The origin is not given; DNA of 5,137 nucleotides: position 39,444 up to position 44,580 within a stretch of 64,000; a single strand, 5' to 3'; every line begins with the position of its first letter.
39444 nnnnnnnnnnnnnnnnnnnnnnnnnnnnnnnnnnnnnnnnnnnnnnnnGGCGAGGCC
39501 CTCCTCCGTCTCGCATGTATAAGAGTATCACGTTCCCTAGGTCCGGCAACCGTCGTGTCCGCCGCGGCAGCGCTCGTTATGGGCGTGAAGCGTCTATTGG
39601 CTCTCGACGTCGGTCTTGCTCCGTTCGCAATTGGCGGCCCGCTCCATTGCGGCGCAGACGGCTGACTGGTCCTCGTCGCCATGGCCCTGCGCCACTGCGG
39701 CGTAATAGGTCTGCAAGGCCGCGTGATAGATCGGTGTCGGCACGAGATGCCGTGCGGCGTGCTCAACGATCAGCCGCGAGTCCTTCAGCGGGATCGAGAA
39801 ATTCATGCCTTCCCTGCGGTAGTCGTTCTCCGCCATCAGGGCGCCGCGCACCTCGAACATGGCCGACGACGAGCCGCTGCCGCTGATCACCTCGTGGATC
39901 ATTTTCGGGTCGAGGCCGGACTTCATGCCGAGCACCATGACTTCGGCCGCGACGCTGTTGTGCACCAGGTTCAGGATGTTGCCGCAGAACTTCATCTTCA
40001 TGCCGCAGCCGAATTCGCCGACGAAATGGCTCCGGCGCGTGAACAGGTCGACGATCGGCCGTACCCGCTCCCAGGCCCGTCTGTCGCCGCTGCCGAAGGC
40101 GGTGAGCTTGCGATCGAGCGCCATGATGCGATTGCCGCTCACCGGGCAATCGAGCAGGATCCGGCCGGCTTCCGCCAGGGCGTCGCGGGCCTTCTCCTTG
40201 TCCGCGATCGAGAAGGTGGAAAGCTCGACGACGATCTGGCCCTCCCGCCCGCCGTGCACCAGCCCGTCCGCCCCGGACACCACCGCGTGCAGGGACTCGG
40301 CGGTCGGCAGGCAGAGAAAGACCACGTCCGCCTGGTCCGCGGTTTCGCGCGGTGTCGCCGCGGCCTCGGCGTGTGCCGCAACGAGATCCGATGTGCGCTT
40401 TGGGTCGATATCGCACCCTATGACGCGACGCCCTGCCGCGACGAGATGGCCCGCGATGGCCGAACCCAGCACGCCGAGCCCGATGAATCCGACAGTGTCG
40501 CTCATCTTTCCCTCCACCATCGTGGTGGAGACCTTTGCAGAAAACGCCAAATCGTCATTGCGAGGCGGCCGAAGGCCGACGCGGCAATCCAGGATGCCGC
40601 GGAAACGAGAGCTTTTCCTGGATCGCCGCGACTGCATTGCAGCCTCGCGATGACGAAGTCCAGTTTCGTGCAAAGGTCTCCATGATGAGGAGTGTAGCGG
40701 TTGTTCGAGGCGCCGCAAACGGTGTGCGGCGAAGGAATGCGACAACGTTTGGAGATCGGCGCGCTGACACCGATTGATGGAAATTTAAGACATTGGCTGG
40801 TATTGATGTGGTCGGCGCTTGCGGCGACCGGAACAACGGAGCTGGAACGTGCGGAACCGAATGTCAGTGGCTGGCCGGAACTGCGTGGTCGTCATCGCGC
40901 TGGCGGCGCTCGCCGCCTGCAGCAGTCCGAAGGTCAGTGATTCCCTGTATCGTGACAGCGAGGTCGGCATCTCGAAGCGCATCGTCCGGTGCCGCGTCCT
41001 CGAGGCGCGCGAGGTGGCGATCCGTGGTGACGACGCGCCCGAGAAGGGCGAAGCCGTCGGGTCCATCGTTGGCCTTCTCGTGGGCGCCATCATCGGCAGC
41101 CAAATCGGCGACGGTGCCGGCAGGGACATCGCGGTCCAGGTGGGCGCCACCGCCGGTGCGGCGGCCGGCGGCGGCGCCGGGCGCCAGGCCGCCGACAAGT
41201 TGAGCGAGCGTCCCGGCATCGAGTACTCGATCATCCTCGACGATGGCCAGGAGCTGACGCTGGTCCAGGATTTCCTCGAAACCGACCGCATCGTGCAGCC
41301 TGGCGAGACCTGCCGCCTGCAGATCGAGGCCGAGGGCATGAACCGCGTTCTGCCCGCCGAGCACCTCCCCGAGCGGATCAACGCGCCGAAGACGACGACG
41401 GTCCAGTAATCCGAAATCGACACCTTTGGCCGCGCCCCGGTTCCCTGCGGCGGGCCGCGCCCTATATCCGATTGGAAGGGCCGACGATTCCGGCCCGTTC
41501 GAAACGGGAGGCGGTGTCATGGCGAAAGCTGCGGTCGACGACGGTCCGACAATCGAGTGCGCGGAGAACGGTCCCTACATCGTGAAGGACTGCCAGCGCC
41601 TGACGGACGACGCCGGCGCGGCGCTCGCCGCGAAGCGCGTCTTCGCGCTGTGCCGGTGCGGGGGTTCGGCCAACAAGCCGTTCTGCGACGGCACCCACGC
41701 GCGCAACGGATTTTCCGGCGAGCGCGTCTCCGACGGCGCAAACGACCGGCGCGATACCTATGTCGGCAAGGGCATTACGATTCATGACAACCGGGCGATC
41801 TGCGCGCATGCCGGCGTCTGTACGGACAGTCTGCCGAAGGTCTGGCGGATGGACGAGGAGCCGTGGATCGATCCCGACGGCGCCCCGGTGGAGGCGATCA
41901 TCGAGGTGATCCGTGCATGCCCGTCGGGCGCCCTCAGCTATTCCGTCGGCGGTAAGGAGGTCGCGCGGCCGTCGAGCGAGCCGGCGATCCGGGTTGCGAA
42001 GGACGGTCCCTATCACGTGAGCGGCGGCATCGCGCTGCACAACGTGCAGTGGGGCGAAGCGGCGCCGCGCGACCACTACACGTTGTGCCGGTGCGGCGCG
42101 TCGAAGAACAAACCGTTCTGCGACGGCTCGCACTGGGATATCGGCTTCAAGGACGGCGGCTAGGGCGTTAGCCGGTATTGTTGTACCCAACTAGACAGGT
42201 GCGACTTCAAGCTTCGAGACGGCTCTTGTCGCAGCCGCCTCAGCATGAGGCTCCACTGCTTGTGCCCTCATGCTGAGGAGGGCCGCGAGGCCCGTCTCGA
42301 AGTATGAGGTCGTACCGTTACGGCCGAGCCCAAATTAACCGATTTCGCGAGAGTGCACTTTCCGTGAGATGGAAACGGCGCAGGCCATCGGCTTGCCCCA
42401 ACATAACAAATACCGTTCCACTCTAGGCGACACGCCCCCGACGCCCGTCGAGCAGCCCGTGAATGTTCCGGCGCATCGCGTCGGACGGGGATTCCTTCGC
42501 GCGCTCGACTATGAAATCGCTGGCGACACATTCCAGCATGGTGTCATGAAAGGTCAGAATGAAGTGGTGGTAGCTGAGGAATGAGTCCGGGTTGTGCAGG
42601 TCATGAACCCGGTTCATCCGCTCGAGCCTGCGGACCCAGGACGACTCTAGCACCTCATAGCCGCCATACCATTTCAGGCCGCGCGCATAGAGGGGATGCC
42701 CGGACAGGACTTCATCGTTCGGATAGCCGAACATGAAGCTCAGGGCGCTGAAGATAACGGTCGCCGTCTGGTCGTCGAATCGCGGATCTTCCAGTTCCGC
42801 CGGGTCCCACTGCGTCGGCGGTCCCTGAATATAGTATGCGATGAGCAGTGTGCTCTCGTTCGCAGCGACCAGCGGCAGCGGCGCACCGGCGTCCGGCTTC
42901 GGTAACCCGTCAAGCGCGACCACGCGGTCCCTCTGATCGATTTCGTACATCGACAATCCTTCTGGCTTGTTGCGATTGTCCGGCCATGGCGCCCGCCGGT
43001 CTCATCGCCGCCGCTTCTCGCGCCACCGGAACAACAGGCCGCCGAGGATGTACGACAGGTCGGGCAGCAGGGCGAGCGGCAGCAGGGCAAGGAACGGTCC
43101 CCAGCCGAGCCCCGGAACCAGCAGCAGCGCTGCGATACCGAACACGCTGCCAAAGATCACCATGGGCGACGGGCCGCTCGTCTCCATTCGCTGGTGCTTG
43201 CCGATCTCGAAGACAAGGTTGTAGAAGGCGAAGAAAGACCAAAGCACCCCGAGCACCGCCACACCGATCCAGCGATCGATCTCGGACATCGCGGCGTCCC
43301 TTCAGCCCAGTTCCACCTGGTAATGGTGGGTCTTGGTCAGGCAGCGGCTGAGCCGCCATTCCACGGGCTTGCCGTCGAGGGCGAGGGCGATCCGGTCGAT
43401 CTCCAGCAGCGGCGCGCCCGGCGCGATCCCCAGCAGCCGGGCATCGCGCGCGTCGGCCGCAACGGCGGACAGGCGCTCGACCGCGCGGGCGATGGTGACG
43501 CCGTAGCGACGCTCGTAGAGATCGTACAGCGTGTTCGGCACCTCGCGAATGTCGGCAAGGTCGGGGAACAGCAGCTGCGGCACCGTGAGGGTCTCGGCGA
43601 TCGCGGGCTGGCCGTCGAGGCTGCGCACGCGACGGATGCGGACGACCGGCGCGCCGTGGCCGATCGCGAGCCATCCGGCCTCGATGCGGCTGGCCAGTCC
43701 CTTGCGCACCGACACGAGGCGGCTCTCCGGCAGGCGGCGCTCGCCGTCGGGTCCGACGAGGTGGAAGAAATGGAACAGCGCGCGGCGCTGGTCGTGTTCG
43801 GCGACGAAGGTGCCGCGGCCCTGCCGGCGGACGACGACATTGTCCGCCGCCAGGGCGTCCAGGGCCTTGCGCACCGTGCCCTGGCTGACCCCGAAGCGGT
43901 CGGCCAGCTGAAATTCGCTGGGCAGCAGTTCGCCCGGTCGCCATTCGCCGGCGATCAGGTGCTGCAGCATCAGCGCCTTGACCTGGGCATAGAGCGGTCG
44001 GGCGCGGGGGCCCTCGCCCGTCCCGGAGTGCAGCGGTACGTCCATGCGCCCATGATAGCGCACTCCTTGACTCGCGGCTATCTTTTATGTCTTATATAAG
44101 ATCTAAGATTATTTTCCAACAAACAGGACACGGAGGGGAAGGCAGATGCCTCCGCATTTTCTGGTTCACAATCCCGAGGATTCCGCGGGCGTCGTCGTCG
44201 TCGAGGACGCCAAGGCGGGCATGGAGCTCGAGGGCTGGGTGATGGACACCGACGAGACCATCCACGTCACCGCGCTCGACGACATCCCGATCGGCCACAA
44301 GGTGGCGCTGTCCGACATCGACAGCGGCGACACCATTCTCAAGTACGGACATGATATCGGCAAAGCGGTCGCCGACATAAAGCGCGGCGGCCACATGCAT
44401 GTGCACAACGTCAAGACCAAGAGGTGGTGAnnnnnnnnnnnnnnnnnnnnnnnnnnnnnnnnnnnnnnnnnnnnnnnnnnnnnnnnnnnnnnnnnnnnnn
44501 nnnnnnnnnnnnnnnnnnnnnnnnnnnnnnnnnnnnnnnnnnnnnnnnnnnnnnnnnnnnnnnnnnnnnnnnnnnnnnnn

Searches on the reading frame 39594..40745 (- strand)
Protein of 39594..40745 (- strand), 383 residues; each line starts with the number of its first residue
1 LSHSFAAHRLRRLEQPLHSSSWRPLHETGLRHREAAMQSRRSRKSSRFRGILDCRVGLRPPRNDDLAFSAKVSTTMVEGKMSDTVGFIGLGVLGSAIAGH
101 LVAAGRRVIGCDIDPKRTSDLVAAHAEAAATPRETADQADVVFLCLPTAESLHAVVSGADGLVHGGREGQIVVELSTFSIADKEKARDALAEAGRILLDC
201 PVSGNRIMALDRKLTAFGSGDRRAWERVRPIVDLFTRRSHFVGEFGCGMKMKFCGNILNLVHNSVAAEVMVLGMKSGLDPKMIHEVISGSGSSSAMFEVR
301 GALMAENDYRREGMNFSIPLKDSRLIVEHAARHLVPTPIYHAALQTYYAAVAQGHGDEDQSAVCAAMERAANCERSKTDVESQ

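Call 43: search_protein_families(library=pfam, proteins=[window:39594-40745:-], max_evalue=0.001)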
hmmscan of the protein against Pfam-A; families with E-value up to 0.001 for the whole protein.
window:39594-40745:- (383 aa): 5 families
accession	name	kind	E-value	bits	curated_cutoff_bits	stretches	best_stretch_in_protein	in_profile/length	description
PF03446.21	NAD_binding_2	-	3e-36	125.3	21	1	84-238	1-155/161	NAD binding domain of 6-phosphogluconate dehydrogenase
PF14833.11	NAD_binding_11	-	8.4e-19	68.5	30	1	246-364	1-119/122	NAD-binding of NADP-dependent 3-hydroxyisobutyrate dehydrogenase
PF03807.23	F420_oxidored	-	4e-11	43.8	21.6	1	84-159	1-79/94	NADP oxidoreductase coenzyme F420-dependent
PF02826.25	2-Hacid_dh_C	-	3.9e-08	33.3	25.1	1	81-157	35-110/178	D-isomer specific 2-hydroxyacid dehydrogenase, NAD binding domain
PF03721.20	UDPG_MGDP_dh_N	-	7.8e-06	26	27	0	85-121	3-39/187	UDP-glucose/GDP-mannose dehydrogenase family, NAD binding domain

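Call 44: search_protein_families(library=ncbifam, proteins=[window:39594-40745:-], max_evalue=0.00001)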
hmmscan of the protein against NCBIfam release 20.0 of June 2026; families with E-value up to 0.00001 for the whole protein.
window:39594-40745:- (383 aa): 9 families
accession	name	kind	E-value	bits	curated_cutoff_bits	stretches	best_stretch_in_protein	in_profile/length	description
NF043037.1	ThreonDh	equivalog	9.1e-54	182.9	350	1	83-365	3-285/297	L-threonate dehydrogenase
NF008592.0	PRK11559.1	equivalog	7.3e-47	160.1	397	1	82-374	2-293/296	2-hydroxy-3-oxopropionate reductase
TIGR01505.1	tartro_sem_red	equivalog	1e-46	159.5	340.75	1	85-373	2-289/291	2-hydroxy-3-oxopropionate reductase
TIGR01692.1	HIBADH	equivalog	2.7e-41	141.8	291.6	1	87-364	1-284/288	3-hydroxyisobutyrate dehydrogenase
NF012005.0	PRK15461.1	equivalog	2.7e-37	128.6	348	1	84-372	3-291/298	sulfolactaldehyde 3-reductase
NF011633.0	PRK15059.1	equivalog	1.6e-33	116.1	451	1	85-373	3-289/292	2-hydroxy-3-oxopropionate reductase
NF007161.0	PRK09599.1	subfamily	1.1e-14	54.4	271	1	85-354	3-279/302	NADP-dependent phosphogluconate dehydrogenase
TIGR00872.1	gnd_rel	equivalog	6e-11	42.1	297.2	1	85-352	3-274/299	phosphogluconate dehydrogenase (NAD(+)-dependent, decarboxylating)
TIGR03026.1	NDP-sugDHase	subfamily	4.3e-07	29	189.8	0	84-189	2-133/413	nucleotide sugar dehydrogenase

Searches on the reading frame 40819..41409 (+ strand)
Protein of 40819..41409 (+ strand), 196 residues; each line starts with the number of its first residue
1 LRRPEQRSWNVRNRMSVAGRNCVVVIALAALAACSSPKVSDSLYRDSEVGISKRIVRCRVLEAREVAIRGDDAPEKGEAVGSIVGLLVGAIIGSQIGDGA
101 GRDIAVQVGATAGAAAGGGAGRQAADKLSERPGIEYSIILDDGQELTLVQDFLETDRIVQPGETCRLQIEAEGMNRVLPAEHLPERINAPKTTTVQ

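Call 43: search_protein_families(library=pfam, proteins=[window:40819-41409:+], max_evalue=0.001)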
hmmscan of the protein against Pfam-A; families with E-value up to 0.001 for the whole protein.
window:40819-41409:+ (196 aa): 1 family
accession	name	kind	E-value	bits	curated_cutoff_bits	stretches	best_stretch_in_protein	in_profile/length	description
PF13441.11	Gly-zipper_YMGG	-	0.00079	19.5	28.9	0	77-122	2-44/45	YMGG-like Gly-zipper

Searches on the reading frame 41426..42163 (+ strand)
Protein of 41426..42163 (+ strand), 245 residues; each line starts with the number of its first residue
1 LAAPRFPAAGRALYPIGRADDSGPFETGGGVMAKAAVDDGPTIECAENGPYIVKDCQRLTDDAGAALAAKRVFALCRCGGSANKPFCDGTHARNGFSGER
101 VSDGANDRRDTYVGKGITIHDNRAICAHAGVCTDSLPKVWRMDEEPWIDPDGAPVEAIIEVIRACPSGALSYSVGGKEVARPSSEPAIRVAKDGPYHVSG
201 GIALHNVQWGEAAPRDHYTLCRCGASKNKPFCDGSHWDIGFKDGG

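Call 43: search_protein_families(library=pfam, proteins=[window:41426-42163:+], max_evalue=0.001)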
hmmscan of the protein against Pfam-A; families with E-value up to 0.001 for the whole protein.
window:41426-42163:+ (245 aa): 2 families
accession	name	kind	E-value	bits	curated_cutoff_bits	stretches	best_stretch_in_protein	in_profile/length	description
PF09360.15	zf-CDGSH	-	1.5e-33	115.2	29.5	2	193-237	1-48/48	Iron-binding zinc finger CDGSH type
PF06902.16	Fer4_19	-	2.1e-23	82.6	24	1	112-173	1-62/64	Divergent 4Fe-4S mono-cluster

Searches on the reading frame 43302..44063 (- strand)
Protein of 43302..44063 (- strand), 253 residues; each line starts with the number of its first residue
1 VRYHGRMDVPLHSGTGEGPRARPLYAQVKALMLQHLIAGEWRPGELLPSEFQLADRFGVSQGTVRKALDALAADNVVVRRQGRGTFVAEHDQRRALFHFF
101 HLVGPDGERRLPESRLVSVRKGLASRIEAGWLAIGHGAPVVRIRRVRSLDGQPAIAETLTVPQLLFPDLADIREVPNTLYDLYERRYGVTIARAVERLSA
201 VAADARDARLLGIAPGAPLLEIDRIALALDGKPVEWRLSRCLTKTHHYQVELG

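Call 43: search_protein_families(library=pfam, proteins=[window:43302-44063:-], max_evalue=0.001)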
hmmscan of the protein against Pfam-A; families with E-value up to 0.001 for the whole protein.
window:43302-44063:- (253 aa): 3 families
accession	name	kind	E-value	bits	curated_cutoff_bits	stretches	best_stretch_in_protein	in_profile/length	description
PF07702.18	UTRA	-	3.9e-33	114.7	23.8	1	110-244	4-138/141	UTRA domain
PF00392.27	GntR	-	5.1e-22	77.7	27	1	24-87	1-64/64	Bacterial regulatory proteins, gntR family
PF14502.12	HTH_41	-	5.6e-05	22.9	25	1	44-87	3-48/48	Helix-turn-helix domain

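Call 44: search_protein_families(library=ncbifam, proteins=[window:43302-44063:-], max_evalue=0.00001)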
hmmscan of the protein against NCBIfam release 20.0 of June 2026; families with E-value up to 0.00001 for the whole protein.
window:43302-44063:- (253 aa): 23 families
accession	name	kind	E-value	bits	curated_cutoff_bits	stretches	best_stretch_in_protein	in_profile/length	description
TIGR02325.1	C_P_lyase_phnF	equivalog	1.2e-35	123.2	156.8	1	24-251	9-237/238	phosphonate metabolism transcriptional regulator PhnF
TIGR02018.2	his_ut_repres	equivalog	1.3e-30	106.5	220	1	25-227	1-202/226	histidine utilization transcriptional repressor HutC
NF008491.0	PRK11402.1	subfamily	1.7e-30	106.3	269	1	22-236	10-224/243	GntR family transcriptional regulator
NF041547.1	GntR_LSA1692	equivalog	8.8e-26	90.9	275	1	24-234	2-212/233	GntR family transcriptional regulator, LSA1692 subfamily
TIGR03337.1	phnR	equivalog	3.5e-23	82.5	296.75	1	25-234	3-212/231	phosphonate utilization transcriptional regulator PhnR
NF052441.1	TransRegRv0792c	equivalog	1.2e-21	77.2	400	1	26-236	19-230/260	Rv0792c family HTH-type transcriptional regulator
NF007292.0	PRK09764.1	equivalog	1.3e-21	76.9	281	1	22-250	4-230/240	GntR family transcriptional regulator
TIGR02404.1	trehalos_R_Bsub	equivalog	3e-21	76.1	211.95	1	28-217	5-196/233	trehalose operon repressor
NF007486.0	PRK10079.1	equivalog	5.2e-19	68.9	363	1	23-227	11-215/241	phosphonate metabolism transcriptional regulator PhnF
NF011575.0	PRK14999.1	equivalog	3.8e-15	55.9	424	1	22-168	11-158/241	histidine utilization repressor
NF052282.1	PLP_TF_PdxR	equivalog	3e-14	52.9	320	1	23-94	1-72/448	MocR-like pyridoxine biosynthesis transcription factor PdxR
NF007001.0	PRK09464.1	equivalog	5.8e-12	45.8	330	1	33-90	20-77/254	pyruvate dehydrogenase complex transcriptional repressor PdhR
NF007741.0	PRK10421.1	equivalog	4.7e-10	39.3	311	1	34-91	17-75/262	transcriptional regulator LldR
NF007442.0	PRK09990.1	equivalog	4.8e-10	39.3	301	1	27-105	14-92/256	transcriptional regulator GlcC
NF047563.1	modulin_PmtR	equivalog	2.1e-09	37.5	200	1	21-92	10-81/125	PSM export ABC transporter transcriptional regulator PmtR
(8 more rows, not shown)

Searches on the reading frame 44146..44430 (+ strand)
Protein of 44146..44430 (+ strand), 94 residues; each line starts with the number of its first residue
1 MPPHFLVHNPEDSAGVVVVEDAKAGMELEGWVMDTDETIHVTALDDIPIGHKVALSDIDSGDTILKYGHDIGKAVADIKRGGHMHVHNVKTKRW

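Call 43: search_protein_families(library=pfam, proteins=[window:44146-44430:+], max_evalue=0.001)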
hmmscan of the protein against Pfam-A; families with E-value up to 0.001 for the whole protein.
window:44146-44430:+ (94 aa): 0 families

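Call 44: search_protein_families(library=ncbifam, proteins=[window:44146-44430:+], max_evalue=0.00001)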
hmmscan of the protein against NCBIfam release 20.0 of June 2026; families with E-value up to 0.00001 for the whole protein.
window:44146-44430:+ (94 aa): 1 family
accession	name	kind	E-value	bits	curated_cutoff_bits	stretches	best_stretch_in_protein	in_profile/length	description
TIGR03248.1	galactar-dH20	equivalog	2.7e-10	39.3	730.85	1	30-89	19-78/507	galactarate dehydratase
